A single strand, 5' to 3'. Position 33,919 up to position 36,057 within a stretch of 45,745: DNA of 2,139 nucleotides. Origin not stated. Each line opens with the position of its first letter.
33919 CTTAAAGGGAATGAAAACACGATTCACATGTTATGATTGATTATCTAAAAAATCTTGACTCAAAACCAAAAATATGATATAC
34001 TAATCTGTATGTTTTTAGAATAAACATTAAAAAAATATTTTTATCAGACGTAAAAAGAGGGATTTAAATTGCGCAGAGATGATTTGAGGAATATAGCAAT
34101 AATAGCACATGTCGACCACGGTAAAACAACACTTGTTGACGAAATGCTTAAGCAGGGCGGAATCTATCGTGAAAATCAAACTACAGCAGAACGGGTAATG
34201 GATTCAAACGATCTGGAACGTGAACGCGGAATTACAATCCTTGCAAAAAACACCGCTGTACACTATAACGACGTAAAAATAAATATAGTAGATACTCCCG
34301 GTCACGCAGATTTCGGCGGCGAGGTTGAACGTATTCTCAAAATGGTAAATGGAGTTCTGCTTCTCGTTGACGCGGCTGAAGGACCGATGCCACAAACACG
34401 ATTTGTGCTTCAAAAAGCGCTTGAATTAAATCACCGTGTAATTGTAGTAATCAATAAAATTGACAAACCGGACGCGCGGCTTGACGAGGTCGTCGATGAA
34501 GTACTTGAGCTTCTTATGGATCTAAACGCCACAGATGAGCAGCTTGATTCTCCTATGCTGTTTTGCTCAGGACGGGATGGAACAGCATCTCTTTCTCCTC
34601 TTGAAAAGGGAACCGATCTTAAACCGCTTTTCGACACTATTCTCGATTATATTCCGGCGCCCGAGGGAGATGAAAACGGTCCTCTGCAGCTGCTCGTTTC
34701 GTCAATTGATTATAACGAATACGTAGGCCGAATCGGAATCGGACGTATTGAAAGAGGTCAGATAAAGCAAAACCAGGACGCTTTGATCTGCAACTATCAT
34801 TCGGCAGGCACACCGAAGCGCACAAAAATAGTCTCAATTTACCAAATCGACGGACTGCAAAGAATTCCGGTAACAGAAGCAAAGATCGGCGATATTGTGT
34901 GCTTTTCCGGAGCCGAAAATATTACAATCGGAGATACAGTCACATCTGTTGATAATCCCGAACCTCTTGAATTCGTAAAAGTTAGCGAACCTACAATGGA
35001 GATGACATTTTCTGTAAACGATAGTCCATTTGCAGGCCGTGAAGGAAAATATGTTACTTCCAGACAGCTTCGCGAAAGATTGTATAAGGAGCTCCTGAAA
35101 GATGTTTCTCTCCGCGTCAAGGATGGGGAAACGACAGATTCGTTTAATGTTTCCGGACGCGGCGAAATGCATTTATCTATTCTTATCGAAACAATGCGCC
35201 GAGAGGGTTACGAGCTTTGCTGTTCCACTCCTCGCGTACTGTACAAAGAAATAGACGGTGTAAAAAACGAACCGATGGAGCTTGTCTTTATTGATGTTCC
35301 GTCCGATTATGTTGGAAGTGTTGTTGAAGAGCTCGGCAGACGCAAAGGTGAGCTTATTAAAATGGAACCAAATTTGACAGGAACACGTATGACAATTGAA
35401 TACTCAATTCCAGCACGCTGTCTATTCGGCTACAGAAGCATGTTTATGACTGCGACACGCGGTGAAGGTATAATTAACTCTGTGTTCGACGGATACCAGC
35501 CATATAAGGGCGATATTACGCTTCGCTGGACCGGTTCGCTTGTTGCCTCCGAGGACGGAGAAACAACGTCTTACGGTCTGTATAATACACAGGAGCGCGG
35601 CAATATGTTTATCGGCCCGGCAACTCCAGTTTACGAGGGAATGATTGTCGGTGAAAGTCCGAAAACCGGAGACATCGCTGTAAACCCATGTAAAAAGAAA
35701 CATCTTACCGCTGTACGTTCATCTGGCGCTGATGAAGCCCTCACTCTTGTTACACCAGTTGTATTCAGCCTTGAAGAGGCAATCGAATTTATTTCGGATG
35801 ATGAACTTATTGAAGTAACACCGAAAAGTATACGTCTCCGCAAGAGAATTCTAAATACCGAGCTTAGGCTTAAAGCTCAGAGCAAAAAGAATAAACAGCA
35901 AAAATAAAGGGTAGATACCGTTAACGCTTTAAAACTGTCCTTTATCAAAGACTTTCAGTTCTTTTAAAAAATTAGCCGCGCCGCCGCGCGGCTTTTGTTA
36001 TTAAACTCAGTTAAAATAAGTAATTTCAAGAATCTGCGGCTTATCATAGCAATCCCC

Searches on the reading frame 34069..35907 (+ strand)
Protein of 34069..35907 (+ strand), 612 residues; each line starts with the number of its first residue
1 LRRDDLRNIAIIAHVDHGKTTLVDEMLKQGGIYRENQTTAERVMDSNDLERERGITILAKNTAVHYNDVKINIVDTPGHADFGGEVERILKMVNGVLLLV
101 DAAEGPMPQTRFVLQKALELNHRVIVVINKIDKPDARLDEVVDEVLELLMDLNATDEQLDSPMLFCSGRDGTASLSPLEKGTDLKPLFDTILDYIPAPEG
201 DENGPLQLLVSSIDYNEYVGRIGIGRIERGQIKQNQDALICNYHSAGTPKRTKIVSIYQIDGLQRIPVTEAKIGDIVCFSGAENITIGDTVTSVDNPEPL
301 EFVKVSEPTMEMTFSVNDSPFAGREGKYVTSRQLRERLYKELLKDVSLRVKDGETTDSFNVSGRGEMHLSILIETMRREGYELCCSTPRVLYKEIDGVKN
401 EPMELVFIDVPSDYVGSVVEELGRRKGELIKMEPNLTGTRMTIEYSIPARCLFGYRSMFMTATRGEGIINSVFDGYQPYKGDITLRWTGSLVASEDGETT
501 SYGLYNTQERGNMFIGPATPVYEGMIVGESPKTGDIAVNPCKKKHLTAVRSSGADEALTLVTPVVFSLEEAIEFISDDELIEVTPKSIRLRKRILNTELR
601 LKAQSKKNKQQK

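Call 64: find_related_loci(query=window:34069-35907:+, collection=metagenome_contigs, flank=10000)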
Query window:34069-35907:+ (612 aa) in metagenome_contigs; peptide patterns used: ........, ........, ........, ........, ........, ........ (x = any residue, [..] = any of these).
600 stretches matched a pattern (row limit reached: there are more); 581 encode a relative of the query (tblastn E <= 1e-3); the best 80 are kept; 80 distinct loci.
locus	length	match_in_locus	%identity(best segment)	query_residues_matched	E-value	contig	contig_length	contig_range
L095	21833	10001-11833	90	1-610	0e+0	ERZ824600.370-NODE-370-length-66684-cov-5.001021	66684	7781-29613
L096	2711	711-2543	90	1-610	0e+0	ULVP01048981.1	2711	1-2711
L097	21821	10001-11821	78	3-611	0e+0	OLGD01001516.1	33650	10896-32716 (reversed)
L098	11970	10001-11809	80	1-605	0e+0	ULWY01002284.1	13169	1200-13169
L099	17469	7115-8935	79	1-609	0e+0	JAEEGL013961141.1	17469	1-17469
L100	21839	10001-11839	80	1-612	0e+0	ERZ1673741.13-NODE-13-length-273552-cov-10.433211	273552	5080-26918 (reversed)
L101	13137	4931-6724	79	3-599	0e+0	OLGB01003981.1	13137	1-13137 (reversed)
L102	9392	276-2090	76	3-609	0e+0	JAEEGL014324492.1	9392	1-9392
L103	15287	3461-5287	78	3-612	0e+0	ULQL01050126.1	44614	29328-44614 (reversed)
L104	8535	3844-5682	77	1-612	0e+0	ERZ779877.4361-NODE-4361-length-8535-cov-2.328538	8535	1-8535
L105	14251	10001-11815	77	3-609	0e+0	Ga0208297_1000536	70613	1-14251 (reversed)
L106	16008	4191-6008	69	1-608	0e+0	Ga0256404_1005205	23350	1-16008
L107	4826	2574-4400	71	1-609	0e+0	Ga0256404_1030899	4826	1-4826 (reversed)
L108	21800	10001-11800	69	1-602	0e+0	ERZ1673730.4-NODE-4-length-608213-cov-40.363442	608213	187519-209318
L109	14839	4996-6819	65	1-610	0e+0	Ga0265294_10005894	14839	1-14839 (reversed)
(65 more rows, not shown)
